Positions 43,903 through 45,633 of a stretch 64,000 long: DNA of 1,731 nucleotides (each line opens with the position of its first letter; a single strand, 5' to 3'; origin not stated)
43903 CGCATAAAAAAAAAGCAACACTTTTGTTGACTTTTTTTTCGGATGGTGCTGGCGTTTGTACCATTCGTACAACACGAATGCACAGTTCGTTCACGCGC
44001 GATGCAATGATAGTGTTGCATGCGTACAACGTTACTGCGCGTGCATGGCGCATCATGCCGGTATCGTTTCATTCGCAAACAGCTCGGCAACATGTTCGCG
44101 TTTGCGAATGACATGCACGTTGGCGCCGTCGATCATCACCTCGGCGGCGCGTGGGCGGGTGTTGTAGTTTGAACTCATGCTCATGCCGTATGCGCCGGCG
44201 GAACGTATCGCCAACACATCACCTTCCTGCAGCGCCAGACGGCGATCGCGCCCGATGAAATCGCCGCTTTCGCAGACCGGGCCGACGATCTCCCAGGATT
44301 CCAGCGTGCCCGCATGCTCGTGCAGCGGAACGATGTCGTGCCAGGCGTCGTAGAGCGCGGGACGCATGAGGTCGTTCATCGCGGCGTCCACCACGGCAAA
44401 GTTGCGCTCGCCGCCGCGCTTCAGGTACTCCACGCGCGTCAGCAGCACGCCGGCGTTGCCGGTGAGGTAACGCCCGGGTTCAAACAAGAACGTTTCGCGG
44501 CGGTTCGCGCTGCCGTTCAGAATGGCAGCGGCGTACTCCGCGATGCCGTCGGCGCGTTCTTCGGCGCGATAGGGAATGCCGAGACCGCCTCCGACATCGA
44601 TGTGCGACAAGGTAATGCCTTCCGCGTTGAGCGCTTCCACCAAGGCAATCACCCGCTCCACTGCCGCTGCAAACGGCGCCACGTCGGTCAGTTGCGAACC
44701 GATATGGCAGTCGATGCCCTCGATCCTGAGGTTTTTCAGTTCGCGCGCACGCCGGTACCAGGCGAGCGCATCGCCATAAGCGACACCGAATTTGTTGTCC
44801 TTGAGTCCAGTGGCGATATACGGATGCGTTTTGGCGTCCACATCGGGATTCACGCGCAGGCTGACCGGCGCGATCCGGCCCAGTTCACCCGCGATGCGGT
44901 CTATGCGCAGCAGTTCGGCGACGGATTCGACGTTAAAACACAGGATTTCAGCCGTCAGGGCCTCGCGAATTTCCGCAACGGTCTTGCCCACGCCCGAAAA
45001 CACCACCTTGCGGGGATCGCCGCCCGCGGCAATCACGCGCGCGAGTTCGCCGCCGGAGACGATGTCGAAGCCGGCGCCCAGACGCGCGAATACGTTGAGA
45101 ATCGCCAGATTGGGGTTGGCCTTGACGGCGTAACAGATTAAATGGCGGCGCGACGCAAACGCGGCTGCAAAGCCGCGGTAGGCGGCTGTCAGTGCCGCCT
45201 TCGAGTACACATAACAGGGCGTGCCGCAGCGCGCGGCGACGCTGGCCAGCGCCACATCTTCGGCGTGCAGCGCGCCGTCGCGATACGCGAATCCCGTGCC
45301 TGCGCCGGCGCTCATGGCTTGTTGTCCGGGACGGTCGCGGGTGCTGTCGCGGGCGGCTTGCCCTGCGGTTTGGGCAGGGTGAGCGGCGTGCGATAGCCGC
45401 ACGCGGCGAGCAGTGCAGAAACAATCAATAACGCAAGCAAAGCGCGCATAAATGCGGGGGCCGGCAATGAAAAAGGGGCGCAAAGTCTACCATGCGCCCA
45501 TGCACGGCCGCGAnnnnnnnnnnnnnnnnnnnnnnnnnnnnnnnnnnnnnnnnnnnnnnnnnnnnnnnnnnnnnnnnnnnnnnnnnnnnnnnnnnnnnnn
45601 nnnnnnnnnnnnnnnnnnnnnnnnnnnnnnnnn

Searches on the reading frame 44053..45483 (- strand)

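Call 58: search_protein_families(library=pfam, proteins=[window:44053-45483:-], max_evalue=0.0001)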
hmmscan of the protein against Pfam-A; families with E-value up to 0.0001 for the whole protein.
window:44053-45483:- (476 aa): 3 families
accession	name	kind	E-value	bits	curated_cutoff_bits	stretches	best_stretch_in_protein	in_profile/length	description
PF02784.22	Orn_Arg_deC_N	-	3.9e-67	226.7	23.4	1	98-341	4-246/247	Pyridoxal-dependent decarboxylase, pyridoxal binding domain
PF00278.28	Orn_DAP_Arg_deC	-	1.4e-28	99.4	23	1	90-430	1-95/95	Pyridoxal-dependent decarboxylase, C-terminal sheet domain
PF01168.26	Ala_racemase_N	-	2.9e-05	24.3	24.1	0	98-292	6-188/220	Alanine racemase, N-terminal domain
